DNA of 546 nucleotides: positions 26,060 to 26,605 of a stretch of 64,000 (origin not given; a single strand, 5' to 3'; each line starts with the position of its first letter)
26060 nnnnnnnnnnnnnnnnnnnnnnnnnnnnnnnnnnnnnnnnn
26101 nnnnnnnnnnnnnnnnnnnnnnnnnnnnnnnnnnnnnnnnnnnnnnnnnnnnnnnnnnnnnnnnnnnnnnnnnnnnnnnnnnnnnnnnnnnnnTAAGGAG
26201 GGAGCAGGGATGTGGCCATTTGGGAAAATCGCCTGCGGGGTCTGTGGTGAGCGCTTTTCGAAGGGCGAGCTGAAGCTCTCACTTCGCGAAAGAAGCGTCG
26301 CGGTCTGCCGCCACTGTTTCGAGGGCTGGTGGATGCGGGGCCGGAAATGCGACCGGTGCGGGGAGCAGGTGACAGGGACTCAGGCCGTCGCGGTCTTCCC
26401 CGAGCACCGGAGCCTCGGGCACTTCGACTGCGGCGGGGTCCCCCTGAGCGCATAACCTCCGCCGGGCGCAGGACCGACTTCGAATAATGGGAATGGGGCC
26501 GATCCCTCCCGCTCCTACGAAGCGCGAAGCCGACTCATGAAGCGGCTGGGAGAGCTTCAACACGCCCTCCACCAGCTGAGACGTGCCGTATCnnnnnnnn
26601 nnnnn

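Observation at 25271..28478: RpoD-like sigma-70 gene bracketed by three DUF2294 paralogues and a small CxxC zinc-finger gene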

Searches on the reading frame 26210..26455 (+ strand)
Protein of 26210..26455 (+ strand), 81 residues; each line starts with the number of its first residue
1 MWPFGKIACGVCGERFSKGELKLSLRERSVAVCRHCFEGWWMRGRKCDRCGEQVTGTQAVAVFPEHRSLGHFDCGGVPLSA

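Call 3: search_protein_families(library=pfam, proteins=[window:26210-26455:+], max_evalue=0.01)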
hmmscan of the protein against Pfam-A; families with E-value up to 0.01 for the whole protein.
window:26210-26455:+ (81 aa): 2 families
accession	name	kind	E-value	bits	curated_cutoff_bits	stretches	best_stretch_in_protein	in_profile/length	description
PF18912.6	DZR_2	-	0.00022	21.4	27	1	9-56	10-48/56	Double zinc ribbon domain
PF00412.28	LIM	-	0.0015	19.2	22.9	0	8-38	28-55/58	LIM domain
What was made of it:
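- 26210..26455 (+): Zn81, an 81-aa protein with two predicted zinc sites (three CxxC and one HxxC). It starts 13 nt after B. Only sub-threshold Pfam hits, DZR_2 21.4 bits against a cut-off of 27 (call 3).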

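Call 4: search_protein_families(library=ncbifam, proteins=[window:26210-26455:+], max_evalue=0.01)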
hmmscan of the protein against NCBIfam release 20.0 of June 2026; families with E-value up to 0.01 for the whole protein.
window:26210-26455:+ (81 aa): 0 families

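Call 33: find_related_loci(query=A3, collection=metagenome_contigs, flank=8000)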
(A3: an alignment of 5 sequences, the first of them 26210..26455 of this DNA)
Query A3 (81 aa) in metagenome_contigs; peptide patterns used: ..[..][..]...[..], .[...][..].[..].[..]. (x = any residue, [..] = any of these).
133 stretches matched a pattern; 13 encode a relative of the query (tblastn E <= 1e-3); 13 distinct loci.
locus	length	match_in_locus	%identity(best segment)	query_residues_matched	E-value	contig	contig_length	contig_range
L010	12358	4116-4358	93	1-81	2e-49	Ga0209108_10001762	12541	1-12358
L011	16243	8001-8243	93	1-81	3e-49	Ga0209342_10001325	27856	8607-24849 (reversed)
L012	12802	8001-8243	64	1-81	3e-34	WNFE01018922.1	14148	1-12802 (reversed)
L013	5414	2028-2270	64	1-81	3e-34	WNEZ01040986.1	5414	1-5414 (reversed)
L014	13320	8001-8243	64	1-81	3e-34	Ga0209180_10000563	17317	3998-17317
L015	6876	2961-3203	64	1-81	3e-34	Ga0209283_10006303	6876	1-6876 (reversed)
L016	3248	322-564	64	1-81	7e-34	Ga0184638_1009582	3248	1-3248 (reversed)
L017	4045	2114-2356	62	1-81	2e-33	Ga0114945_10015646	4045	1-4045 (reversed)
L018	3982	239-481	62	1-81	2e-33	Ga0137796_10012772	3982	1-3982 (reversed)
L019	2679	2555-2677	90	1-41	2e-22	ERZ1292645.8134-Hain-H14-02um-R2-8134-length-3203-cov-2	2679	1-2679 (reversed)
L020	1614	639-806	48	1-81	2e-19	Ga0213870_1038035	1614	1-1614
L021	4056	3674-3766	68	1-31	4e-11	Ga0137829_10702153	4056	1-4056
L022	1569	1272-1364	68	1-31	4e-11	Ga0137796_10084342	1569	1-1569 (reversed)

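Call 90: search_protein_families(library=padloc, proteins=[window:26210-26455:+], max_evalue=0.01)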
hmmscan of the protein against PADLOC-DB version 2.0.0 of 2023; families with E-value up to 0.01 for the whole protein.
window:26210-26455:+ (81 aa): 0 families

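Call 95: search_protein_representatives(protein=window:26210-26455:+)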
Query: 81 residues. Proteins with E-value up to 0.001 (for the whole library): 60; up to 1e-10: 12; up to 1e-30: 1. The best 60 are listed.
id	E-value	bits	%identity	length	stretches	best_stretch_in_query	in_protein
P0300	6.8e-35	135.1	72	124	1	1-80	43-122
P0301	3.9e-29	116.6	60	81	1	1-81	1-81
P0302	7.5e-18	80.5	46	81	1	1-80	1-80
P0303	1.8e-16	76.1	49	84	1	7-79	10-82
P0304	8.0e-16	74.1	72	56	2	1-45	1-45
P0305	1.9e-15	72.9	47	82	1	2-79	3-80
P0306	3.2e-13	65.7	42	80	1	4-79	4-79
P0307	4.3e-12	62.1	44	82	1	5-77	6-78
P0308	3.2e-11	59.4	43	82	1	4-79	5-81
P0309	3.5e-11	59.2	39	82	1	1-77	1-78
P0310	4.3e-11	58.9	41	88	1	5-75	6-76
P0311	6.7e-11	58.3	40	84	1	2-79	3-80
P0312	2.7e-10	56.4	31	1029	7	7-66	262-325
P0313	4.5e-10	55.7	37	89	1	1-79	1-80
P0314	7.5e-10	55.0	33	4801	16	8-63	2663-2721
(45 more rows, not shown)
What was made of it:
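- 26210..26455 (+): About 40 small stand-alone relatives among 1.84 billion representative proteins (call 95).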

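Call 97: search_solved_structures(query=A6, max_evalue=5)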
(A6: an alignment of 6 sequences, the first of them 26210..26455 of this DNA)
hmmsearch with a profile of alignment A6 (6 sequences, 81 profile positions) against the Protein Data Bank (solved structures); distinct sequences matched with E-value up to 5: 35.
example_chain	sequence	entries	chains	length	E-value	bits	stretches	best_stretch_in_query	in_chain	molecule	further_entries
2i13_A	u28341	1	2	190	0.001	22.5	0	8-27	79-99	Aart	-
5fey_A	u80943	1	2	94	0.0011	22.3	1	7-76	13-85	E3 ubiquitin-protein ligase TRIM32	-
2ct2_A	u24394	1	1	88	0.0031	20.9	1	7-55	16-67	Tripartite motif protein 32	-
6ml2_A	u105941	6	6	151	0.0086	19.5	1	7-48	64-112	Zinc finger and BTB domain-containing protein 24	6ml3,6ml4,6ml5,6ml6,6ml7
2kmk_A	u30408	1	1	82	0.027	17.9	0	8-23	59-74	Zinc finger protein Gfi-1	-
1mey_C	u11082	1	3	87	0.054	16.9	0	8-28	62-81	CONSENSUS ZINC FINGER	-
7bqu_B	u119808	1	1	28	0.056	16.9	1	3-23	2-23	Sal-like protein 4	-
2m0d_A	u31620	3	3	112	0.059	16.8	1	5-41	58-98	Zinc finger and BTB domain-containing protein 17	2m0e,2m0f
2ecn_A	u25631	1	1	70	0.09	16.2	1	31-58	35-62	RING finger protein 141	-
6wlb_A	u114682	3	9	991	0.18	15.3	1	5-52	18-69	Cellulose synthase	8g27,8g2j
2eli_A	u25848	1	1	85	0.23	14.9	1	31-69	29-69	Protein kinase C alpha type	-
5myj_B5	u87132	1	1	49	0.24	14.9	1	6-37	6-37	50S ribosomal protein L33 3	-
2yt9_A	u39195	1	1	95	0.29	14.6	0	8-36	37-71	zinc finger-containing protein 1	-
2kvf_A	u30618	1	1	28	0.39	14.2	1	8-26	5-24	Zinc finger and BTB domain-containing protein 32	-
4ayc_A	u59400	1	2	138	0.39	14.2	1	7-56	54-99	E3 UBIQUITIN-PROTEIN LIGASE RNF8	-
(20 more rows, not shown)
